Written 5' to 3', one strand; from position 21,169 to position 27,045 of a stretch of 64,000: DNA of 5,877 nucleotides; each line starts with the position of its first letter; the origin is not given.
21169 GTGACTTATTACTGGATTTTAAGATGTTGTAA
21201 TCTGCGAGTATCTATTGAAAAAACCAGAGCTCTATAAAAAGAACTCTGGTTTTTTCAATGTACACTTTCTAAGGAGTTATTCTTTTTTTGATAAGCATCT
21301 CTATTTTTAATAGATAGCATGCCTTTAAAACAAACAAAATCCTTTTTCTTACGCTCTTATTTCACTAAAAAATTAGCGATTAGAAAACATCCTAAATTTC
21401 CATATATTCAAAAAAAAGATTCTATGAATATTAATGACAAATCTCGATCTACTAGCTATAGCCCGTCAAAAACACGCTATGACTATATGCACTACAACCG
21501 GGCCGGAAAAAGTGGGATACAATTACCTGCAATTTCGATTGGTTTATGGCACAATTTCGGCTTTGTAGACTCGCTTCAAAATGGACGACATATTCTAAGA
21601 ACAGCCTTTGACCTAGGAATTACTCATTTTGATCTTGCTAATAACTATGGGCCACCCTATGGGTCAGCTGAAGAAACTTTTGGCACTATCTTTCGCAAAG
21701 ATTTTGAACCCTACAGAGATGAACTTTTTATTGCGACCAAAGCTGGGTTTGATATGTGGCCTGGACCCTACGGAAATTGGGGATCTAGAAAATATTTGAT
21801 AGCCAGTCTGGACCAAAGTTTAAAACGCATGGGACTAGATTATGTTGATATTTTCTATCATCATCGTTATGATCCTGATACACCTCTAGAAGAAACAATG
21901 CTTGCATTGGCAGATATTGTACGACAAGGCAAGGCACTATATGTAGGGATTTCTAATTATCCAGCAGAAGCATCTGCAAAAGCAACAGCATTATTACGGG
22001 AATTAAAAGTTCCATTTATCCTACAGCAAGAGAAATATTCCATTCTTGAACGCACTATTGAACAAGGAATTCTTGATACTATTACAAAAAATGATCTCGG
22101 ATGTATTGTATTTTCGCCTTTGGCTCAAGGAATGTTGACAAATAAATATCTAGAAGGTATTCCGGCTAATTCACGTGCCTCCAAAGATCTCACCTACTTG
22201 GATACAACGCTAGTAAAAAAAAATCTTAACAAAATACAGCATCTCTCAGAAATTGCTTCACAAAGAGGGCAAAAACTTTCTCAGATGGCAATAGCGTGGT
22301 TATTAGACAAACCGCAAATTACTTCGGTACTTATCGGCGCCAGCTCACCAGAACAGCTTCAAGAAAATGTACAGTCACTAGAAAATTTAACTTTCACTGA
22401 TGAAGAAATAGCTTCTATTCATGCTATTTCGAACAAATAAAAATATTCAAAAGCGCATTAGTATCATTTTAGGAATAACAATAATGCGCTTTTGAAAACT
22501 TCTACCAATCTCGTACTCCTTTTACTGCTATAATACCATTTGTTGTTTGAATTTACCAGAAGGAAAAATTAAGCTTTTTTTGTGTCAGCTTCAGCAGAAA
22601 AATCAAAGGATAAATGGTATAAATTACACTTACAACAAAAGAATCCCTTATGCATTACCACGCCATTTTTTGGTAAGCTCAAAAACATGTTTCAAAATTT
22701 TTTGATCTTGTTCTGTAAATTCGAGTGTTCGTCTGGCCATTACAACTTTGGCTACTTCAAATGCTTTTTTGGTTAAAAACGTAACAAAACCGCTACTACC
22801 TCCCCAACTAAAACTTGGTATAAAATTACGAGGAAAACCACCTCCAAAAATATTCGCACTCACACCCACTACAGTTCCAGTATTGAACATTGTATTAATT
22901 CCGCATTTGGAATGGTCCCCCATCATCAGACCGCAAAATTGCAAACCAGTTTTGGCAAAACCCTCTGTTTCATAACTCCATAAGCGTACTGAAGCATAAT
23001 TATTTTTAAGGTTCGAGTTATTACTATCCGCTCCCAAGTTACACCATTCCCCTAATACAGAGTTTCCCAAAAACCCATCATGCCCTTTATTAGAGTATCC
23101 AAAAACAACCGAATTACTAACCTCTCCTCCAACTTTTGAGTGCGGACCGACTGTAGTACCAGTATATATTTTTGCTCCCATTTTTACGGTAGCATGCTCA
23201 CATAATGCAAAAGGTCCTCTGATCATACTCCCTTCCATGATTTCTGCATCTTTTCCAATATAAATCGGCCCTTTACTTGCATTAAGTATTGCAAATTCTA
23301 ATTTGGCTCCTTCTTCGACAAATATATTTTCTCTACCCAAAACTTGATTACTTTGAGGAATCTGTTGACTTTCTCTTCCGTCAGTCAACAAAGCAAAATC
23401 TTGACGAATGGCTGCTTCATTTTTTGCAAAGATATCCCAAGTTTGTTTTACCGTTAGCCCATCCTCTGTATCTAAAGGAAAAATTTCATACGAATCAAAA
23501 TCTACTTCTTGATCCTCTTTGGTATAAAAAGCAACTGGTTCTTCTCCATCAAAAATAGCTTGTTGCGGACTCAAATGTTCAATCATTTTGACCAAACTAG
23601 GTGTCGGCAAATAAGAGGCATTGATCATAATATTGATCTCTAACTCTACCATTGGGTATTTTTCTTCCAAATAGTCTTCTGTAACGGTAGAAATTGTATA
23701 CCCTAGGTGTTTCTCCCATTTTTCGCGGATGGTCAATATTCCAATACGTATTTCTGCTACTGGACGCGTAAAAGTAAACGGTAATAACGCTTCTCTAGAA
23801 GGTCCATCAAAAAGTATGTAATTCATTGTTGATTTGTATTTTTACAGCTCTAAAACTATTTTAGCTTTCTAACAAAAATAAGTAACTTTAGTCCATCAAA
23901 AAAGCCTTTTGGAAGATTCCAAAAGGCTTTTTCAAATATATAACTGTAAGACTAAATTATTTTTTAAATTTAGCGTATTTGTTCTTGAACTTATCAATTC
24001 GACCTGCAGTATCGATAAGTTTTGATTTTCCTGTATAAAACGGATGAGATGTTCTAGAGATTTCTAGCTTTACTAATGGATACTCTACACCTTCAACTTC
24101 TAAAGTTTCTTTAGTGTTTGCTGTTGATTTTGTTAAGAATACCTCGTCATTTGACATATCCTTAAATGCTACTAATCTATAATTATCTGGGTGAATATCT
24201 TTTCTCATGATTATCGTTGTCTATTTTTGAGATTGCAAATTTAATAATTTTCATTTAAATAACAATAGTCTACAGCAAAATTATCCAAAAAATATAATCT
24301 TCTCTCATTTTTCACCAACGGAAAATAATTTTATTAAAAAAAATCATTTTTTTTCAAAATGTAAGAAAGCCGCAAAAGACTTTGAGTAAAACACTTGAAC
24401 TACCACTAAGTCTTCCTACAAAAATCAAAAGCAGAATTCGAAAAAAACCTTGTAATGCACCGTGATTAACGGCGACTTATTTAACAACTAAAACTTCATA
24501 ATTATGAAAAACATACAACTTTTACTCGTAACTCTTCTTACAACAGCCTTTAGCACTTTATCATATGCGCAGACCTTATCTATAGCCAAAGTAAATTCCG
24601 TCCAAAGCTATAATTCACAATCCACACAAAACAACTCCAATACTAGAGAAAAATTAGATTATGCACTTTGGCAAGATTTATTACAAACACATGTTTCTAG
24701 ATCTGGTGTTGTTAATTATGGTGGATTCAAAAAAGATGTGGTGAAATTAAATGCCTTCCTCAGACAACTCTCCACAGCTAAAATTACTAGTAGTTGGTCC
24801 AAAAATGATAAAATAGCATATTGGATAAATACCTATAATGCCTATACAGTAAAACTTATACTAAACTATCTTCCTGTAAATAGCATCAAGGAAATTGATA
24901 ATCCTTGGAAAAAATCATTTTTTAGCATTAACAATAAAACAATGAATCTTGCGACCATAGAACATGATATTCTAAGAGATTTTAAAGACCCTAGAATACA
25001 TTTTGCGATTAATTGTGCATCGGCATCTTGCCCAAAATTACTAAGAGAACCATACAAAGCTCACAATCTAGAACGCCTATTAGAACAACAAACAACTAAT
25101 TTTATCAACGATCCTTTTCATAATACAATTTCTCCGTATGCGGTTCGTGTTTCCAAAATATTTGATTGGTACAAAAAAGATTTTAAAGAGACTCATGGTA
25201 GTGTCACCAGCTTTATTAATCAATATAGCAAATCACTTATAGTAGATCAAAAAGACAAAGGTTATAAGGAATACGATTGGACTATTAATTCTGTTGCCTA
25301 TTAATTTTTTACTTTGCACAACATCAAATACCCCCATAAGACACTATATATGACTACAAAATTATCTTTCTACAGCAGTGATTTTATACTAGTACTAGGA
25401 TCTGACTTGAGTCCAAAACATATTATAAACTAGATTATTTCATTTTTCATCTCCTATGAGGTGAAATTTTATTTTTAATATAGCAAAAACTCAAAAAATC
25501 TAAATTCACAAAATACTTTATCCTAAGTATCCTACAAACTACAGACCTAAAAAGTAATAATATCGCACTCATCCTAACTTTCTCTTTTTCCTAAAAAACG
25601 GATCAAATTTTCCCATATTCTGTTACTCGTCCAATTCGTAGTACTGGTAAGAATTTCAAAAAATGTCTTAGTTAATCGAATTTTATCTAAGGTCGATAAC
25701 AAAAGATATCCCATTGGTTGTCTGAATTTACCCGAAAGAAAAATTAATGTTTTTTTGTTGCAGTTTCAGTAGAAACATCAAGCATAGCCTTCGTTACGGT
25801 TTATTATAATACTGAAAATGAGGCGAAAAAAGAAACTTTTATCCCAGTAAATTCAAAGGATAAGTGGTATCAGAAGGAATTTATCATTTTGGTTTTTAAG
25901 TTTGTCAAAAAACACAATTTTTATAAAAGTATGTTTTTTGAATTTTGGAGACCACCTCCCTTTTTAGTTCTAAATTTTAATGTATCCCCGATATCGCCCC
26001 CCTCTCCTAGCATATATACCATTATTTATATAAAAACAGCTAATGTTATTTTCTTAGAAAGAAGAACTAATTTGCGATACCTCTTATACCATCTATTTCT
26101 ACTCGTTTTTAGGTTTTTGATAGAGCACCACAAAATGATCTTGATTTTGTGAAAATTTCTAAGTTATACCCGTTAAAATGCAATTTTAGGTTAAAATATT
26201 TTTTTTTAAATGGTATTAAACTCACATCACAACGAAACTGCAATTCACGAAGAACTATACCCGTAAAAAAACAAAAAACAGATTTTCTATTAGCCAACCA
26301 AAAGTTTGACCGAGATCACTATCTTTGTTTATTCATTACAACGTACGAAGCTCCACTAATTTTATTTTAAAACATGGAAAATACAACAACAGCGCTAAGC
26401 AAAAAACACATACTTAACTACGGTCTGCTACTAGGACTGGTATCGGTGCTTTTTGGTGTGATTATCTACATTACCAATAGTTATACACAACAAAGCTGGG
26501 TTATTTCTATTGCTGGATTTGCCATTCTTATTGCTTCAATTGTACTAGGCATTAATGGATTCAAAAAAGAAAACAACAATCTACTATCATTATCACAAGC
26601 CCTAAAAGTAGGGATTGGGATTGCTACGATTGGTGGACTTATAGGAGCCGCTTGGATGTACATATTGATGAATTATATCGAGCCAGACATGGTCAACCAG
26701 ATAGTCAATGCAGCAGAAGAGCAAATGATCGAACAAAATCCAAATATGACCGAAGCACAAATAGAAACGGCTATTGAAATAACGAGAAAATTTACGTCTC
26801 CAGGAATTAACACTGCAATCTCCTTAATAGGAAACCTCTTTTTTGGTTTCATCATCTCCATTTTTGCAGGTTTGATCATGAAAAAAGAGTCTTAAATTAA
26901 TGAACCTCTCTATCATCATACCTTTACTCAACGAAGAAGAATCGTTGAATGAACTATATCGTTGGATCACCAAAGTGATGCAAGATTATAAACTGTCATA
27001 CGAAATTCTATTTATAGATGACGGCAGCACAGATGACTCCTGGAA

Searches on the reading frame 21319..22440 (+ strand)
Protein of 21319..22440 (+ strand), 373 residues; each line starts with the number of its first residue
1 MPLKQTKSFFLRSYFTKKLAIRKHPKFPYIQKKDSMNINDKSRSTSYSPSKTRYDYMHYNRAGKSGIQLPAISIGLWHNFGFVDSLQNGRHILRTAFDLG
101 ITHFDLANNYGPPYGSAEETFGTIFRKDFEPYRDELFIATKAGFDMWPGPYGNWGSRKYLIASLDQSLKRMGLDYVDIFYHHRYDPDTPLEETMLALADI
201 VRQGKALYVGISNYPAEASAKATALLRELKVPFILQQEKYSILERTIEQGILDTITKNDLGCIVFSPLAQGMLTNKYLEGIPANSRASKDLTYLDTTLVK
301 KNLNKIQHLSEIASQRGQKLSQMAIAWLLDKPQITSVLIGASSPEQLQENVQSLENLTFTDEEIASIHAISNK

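Call 56: search_protein_families(library=pfam, proteins=[window:21319-22440:+], max_evalue=0.00001)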
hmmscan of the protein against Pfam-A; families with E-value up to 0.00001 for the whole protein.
window:21319-22440:+ (373 aa): 1 family
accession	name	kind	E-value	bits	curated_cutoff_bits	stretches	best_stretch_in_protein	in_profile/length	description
PF00248.27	Aldo_ket_red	-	7.1e-73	245.6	24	1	72-371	2-290/291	Aldo/keto reductase family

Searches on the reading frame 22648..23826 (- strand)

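Call 56: search_protein_families(library=pfam, proteins=[window:22648-23826:-], max_evalue=0.00001)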
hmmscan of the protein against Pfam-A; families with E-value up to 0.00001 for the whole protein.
window:22648-23826:- (392 aa): 2 families
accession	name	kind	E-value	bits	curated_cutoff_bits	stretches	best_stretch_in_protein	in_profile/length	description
PF13562.11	NTP_transf_4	-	2.9e-52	177.3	27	1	3-152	1-153/153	Sugar nucleotidyl transferase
PF00132.30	Hexapep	-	6.8e-06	26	27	0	188-220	2-34/36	Bacterial transferase hexapeptide (six repeats)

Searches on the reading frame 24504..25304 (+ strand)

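Call 13: search_protein_families(library=pfam, proteins=[window:24504-25304:+])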
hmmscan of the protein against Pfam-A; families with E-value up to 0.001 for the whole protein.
window:24504-25304:+ (266 aa): 1 family
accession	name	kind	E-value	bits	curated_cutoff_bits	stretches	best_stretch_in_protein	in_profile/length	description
PF04784.19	DUF547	-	2.1e-28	99.3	27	1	96-201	2-125/125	Protein of unknown function, DUF547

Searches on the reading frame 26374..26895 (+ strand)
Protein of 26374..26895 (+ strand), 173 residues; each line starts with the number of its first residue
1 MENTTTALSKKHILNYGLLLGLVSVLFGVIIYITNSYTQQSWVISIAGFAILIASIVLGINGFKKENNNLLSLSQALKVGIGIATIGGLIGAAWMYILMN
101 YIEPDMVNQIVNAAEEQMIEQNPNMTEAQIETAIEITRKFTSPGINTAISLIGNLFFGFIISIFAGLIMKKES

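Call 13: search_protein_families(library=pfam, proteins=[window:26374-26895:+])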
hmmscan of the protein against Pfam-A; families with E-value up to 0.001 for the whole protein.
window:26374-26895:+ (173 aa): 1 family
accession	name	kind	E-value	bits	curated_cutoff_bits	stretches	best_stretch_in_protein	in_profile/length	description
PF13858.11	DUF4199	-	3e-30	106.3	32.3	1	16-171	2-165/165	Protein of unknown function (DUF4199)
